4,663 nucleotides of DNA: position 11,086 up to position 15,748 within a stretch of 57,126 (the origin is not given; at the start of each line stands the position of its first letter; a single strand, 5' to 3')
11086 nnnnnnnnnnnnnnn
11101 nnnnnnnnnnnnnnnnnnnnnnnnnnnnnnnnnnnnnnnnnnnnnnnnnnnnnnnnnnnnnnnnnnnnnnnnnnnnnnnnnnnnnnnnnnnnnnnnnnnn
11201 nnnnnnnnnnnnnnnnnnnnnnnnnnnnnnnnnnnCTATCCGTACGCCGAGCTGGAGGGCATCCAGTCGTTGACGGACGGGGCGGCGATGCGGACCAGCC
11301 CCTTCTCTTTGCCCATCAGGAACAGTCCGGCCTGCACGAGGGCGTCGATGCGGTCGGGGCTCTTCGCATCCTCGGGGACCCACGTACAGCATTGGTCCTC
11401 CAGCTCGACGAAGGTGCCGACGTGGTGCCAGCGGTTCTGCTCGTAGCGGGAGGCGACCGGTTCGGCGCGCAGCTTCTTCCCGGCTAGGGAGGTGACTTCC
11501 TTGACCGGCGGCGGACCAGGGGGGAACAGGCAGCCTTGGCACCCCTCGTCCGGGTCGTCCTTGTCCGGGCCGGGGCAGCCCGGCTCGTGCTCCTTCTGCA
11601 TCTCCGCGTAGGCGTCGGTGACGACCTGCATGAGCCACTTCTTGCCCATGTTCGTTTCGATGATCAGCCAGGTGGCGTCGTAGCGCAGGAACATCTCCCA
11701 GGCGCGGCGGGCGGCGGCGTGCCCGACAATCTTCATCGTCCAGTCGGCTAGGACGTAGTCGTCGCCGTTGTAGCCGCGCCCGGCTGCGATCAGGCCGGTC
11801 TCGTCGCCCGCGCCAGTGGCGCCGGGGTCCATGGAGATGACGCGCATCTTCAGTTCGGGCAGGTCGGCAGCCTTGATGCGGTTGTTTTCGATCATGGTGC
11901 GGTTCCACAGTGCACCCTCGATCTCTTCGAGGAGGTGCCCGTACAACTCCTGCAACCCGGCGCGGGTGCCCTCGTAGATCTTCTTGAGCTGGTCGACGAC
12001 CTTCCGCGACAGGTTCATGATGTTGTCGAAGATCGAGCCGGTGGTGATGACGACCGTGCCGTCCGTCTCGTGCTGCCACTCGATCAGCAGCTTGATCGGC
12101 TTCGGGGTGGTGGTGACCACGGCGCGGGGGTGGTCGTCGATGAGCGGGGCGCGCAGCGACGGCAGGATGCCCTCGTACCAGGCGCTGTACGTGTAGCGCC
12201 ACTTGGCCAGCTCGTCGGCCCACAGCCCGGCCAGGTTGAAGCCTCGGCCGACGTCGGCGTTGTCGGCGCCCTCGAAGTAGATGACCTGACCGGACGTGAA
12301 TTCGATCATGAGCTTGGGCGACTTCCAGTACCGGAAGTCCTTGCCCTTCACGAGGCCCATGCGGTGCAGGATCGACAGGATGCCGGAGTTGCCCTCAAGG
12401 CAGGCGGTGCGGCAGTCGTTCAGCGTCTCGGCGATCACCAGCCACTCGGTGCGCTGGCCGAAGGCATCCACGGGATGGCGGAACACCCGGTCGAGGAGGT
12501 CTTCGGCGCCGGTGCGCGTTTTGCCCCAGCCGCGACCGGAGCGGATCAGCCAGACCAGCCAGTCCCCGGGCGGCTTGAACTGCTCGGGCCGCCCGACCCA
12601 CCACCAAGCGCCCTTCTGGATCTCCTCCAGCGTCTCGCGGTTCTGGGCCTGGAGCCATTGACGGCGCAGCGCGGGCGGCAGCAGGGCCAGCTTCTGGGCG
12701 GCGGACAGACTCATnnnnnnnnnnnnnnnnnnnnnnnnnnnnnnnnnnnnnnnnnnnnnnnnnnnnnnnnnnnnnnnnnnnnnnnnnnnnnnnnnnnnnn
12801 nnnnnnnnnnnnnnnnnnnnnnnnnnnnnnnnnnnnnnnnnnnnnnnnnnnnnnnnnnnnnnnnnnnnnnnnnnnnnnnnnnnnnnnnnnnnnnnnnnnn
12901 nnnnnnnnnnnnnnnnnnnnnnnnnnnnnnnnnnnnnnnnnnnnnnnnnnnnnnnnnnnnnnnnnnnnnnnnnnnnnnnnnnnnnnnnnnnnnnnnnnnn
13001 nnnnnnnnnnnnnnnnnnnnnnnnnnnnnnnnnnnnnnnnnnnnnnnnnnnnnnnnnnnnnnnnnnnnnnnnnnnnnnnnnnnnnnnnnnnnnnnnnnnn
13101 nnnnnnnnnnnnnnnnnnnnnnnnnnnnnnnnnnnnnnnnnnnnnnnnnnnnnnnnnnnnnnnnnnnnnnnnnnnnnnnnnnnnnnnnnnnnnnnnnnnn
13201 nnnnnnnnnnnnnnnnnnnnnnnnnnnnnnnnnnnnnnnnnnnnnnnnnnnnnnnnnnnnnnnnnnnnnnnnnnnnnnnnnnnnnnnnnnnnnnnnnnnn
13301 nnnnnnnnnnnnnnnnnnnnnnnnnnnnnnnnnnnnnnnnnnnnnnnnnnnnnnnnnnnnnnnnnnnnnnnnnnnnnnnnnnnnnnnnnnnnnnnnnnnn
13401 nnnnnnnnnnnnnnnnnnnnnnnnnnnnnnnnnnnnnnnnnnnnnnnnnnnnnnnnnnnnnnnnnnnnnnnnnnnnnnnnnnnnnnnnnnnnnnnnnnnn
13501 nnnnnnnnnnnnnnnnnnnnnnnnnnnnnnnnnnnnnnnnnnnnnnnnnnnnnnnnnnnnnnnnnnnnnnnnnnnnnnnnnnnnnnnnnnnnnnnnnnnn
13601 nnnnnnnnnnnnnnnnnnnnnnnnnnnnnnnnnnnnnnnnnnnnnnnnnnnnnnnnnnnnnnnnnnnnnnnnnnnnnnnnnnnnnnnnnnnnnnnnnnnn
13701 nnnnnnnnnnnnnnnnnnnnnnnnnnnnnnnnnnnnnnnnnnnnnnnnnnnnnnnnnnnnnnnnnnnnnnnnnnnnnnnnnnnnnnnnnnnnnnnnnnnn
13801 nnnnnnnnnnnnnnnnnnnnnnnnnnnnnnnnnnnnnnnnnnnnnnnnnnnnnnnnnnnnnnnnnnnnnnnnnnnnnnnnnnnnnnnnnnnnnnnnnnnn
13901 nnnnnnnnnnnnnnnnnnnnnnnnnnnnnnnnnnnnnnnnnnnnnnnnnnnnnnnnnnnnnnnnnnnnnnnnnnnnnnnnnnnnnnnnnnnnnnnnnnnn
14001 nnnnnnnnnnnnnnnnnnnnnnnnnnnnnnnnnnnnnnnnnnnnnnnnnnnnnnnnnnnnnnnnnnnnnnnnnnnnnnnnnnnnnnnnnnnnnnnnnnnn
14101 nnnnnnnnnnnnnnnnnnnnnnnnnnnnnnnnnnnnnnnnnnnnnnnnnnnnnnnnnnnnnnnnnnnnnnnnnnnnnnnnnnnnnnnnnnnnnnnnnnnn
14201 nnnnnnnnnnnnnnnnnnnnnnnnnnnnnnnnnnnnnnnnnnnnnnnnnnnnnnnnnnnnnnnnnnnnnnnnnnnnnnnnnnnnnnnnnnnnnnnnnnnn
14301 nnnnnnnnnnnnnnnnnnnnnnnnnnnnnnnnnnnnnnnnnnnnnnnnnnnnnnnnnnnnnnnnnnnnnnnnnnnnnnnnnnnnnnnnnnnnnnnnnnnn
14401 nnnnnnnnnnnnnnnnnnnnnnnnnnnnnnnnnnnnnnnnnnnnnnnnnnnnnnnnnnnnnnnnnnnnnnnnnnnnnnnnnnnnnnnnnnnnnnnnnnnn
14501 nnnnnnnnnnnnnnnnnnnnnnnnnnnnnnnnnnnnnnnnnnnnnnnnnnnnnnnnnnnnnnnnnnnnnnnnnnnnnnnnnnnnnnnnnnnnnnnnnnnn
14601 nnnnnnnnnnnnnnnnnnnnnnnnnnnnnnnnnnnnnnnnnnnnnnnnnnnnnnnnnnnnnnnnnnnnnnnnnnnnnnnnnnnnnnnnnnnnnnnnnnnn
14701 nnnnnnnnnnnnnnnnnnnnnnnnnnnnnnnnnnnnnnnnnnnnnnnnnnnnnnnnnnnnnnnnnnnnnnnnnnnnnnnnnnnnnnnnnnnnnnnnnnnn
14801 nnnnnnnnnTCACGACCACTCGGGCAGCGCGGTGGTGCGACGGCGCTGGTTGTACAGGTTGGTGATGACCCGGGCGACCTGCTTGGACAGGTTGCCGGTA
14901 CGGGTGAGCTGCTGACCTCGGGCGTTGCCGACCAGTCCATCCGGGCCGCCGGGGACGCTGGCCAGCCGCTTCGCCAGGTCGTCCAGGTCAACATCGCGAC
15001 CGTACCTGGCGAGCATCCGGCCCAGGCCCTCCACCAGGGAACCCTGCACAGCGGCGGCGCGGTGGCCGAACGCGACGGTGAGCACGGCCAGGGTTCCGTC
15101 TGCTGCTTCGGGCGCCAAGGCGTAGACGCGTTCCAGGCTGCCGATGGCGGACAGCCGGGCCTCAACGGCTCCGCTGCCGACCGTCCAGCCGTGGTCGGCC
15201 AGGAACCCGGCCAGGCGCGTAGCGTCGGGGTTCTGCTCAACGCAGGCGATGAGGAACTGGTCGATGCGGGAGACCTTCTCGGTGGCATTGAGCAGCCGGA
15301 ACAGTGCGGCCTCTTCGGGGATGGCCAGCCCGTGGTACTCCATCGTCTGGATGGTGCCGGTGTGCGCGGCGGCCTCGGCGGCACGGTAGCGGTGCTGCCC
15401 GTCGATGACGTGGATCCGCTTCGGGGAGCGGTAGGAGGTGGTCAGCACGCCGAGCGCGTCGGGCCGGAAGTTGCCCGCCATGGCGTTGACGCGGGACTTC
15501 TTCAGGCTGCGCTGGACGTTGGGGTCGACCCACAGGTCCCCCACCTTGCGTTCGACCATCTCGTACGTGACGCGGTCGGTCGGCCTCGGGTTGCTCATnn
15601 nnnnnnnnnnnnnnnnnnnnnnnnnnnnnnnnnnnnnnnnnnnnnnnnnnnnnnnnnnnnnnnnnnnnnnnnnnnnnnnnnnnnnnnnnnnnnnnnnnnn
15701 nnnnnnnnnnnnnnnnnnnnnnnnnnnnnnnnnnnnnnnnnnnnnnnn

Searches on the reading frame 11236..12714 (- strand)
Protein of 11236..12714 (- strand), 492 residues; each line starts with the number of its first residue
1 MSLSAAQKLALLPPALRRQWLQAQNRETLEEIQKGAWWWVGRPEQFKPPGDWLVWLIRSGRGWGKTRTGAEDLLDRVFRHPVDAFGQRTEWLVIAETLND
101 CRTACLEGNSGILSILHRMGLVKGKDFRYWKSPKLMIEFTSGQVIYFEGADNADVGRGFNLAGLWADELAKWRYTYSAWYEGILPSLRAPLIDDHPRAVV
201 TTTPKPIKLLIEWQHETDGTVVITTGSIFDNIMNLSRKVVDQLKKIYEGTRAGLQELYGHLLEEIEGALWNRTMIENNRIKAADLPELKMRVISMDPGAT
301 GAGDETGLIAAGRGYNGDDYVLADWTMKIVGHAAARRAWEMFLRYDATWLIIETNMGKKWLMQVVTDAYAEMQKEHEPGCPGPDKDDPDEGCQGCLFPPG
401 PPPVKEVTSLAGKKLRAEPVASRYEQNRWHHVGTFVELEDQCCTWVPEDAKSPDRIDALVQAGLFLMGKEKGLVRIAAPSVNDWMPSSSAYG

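Call 8: search_protein_families(library=pfam, proteins=[window:11236-12714:-], max_evalue=0.01)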
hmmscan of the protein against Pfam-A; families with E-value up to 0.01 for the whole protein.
window:11236-12714:- (492 aa): 2 families
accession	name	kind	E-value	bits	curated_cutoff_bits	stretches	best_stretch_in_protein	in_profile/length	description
PF03237.21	Terminase_6N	-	3.8e-11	43.5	22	1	59-276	4-214/215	Terminase large subunit, T4likevirus-type, N-terminal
PF17289.8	Terminase_6C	-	7.9e-05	23.1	22.6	1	293-462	1-151/155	Terminase RNaseH-like domain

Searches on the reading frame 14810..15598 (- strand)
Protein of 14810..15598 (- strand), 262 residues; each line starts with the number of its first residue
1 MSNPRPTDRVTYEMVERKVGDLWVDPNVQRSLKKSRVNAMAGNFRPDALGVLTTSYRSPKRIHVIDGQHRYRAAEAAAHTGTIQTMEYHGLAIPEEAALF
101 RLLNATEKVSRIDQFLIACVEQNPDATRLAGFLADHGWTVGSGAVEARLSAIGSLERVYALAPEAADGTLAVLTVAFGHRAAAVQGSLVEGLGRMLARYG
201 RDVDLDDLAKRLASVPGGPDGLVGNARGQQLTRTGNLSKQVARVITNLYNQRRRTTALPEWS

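Call 8: search_protein_families(library=pfam, proteins=[window:14810-15598:-], max_evalue=0.01)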
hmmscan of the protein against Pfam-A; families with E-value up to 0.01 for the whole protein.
window:14810-15598:- (262 aa): 1 family
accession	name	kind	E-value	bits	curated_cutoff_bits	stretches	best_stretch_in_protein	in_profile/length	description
PF20188.4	DUF6551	-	2e-05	24.7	26.8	1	28-259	6-239/242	Family of unknown function (DUF6551)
